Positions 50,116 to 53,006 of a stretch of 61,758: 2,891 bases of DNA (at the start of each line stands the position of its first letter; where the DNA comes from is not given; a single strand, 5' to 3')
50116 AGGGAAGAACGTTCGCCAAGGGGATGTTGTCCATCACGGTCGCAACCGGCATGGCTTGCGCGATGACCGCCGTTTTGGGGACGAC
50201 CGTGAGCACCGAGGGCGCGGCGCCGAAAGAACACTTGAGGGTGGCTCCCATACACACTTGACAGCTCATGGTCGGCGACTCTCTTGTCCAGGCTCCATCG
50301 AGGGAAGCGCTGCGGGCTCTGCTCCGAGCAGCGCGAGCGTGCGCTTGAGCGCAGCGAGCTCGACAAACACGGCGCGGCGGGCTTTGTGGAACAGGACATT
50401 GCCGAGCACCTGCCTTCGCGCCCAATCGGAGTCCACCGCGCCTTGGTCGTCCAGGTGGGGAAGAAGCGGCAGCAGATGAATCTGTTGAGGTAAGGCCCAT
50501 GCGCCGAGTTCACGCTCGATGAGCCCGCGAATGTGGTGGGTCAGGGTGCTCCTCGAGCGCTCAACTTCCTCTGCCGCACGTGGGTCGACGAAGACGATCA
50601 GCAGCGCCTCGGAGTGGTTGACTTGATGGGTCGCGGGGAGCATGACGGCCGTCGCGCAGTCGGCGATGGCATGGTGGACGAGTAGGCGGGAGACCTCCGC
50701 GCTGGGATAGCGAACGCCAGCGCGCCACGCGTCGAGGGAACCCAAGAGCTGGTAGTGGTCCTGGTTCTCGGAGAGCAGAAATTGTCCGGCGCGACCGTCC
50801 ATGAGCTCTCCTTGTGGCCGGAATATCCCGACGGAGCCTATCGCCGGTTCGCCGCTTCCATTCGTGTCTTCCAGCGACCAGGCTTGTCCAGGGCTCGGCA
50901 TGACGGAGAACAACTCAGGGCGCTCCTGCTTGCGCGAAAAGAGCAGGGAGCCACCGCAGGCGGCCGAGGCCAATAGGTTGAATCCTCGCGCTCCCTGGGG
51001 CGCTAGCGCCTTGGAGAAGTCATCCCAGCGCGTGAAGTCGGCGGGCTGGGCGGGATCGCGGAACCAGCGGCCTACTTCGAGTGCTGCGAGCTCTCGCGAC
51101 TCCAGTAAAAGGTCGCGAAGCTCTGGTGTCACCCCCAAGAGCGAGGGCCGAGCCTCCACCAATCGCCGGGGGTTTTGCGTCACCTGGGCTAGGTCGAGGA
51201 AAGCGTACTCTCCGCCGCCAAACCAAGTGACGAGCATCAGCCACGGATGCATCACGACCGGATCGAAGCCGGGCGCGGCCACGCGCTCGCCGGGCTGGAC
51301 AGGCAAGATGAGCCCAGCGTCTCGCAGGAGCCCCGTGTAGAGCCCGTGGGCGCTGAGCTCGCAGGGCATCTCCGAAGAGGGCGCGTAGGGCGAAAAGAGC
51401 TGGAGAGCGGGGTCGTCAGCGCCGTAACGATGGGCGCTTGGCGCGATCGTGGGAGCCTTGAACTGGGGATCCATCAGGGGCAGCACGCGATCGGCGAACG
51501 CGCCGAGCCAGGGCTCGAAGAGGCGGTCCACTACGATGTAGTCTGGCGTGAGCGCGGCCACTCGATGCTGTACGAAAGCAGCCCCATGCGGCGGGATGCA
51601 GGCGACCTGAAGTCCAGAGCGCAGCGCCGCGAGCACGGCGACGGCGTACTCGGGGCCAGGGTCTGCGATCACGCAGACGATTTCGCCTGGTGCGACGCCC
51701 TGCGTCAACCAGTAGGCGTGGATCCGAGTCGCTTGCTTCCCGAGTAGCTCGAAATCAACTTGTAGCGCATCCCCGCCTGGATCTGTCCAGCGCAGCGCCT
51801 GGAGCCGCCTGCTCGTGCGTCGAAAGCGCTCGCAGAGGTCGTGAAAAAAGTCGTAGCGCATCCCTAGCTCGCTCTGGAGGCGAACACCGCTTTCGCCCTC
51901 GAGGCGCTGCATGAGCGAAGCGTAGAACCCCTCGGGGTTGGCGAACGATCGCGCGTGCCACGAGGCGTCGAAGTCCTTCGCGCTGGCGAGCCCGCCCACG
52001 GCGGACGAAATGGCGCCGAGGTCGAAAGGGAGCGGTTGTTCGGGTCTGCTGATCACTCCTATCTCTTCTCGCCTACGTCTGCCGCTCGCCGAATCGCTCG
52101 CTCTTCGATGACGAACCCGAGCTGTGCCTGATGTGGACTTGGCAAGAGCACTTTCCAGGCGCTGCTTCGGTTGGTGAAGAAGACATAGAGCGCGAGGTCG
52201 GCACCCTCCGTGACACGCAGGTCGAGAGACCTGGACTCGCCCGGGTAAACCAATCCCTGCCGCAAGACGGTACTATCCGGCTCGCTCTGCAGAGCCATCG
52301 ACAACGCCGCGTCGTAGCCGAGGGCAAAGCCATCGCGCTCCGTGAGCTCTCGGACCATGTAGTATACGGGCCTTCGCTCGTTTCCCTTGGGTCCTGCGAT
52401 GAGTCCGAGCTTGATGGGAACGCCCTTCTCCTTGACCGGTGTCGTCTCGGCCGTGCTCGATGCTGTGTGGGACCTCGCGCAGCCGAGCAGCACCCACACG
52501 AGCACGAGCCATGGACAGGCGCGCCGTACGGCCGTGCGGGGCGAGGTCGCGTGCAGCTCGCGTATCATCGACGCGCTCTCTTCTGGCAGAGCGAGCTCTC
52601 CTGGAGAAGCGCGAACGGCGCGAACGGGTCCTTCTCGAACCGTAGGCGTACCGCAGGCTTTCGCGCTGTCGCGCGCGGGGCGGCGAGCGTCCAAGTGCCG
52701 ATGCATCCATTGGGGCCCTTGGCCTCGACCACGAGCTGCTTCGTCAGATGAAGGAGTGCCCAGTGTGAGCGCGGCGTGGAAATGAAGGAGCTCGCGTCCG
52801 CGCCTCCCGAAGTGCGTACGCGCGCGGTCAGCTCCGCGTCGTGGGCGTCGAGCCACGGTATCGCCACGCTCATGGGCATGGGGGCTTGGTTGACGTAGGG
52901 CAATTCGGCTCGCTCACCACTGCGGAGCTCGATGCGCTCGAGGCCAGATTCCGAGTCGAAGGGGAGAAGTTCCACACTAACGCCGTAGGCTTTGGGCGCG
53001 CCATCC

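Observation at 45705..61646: Rearranged, highly divergent type VI secretion-like locus with unexplained extra genes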

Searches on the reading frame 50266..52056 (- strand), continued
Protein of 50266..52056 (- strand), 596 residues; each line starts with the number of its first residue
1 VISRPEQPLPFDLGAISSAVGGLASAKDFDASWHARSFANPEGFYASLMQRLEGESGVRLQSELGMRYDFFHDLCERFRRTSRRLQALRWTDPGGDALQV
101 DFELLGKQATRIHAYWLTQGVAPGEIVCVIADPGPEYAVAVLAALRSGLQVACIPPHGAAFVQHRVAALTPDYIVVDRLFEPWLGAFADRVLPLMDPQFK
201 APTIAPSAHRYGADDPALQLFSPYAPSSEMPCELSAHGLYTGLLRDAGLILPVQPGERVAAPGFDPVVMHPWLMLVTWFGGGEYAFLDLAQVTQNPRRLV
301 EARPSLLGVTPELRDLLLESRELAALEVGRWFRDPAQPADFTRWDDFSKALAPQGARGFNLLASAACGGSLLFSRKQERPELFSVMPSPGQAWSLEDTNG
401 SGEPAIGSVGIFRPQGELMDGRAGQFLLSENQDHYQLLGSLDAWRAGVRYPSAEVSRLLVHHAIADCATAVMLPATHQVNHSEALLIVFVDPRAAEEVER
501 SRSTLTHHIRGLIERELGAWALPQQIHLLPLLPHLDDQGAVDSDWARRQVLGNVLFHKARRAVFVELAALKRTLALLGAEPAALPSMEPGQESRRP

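Call 92: list_cluster_members(proteins=[P0065, P0067, P0070, P0075, P0080, P0090, P0100, P0120, P0150, P0200])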
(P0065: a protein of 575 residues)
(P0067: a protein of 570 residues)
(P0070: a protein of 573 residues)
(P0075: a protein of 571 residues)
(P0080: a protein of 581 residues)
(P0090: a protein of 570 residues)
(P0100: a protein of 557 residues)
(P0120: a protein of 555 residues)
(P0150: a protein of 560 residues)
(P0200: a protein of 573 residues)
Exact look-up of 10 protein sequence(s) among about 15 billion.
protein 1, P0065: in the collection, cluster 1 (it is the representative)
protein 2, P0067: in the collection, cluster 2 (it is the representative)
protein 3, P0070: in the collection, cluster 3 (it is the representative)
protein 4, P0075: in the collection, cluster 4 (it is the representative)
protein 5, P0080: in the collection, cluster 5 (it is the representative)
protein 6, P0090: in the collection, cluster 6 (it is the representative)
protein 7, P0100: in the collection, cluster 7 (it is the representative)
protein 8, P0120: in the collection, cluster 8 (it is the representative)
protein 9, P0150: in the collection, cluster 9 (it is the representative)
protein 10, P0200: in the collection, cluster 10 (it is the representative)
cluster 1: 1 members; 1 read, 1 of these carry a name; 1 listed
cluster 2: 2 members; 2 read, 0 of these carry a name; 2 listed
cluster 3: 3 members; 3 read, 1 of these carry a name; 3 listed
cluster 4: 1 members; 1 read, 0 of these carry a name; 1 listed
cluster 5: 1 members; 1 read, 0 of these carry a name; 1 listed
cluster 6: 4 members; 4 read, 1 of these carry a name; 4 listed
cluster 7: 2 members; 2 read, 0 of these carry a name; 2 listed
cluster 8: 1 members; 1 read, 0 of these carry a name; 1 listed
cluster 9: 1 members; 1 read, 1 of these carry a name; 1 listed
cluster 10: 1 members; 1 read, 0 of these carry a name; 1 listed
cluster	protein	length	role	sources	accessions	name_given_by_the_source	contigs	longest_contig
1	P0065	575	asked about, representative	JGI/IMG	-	hypothetical protein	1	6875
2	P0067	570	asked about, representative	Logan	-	-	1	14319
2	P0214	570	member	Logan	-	-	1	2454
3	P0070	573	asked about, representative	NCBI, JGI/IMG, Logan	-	hypothetical protein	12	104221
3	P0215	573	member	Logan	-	-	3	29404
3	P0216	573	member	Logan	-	-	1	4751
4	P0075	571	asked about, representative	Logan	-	-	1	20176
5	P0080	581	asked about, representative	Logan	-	-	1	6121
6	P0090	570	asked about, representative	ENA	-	-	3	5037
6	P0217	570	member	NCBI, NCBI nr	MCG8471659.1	MAG: hypothetical protein MI742_07360 [Desulfobacterales bacterium] | hypothetical protein [Desulfobacterales bacterium]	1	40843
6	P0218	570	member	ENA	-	-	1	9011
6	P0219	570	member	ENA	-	-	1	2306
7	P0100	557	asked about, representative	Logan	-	-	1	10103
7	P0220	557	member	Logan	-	-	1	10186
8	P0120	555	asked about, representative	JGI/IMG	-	-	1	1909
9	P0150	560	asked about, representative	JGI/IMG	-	hypothetical protein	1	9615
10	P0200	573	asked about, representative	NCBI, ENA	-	-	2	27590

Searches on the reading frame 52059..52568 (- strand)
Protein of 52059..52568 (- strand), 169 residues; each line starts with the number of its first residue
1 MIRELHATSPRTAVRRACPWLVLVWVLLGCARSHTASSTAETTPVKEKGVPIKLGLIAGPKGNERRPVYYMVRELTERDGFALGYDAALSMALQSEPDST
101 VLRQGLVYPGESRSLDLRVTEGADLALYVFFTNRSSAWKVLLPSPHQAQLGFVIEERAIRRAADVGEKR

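Call 70: search_protein_families(library=ncbifam, proteins=[window:52059-52568:-], max_evalue=0.01)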
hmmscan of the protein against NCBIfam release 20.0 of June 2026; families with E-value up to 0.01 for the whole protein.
window:52059-52568:- (169 aa): 1 family
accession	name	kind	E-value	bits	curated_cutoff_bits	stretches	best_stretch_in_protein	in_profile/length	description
NF041245.1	T6SS_IglE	equivalog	0.006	16.6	75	0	24-156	9-126/131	type VI secretion system lipoprotein IglE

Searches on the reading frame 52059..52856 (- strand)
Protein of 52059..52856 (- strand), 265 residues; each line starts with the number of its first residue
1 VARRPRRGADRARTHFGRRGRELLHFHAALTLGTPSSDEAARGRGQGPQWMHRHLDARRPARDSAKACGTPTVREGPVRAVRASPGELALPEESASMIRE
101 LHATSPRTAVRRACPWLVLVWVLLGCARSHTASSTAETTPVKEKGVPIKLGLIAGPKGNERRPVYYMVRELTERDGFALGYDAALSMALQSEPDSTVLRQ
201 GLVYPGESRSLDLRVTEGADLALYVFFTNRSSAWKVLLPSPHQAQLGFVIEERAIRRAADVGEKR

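Call 3: search_protein_families(library=pfam, proteins=[window:52059-52856:-], max_evalue=0.01)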
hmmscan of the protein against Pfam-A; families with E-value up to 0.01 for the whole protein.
window:52059-52856:- (265 aa): 1 family
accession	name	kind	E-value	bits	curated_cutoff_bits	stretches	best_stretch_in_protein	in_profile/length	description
PF22361.2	IglE_N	-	3.9e-11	43.7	26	1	165-247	1-81/84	IglE, N-terminal domain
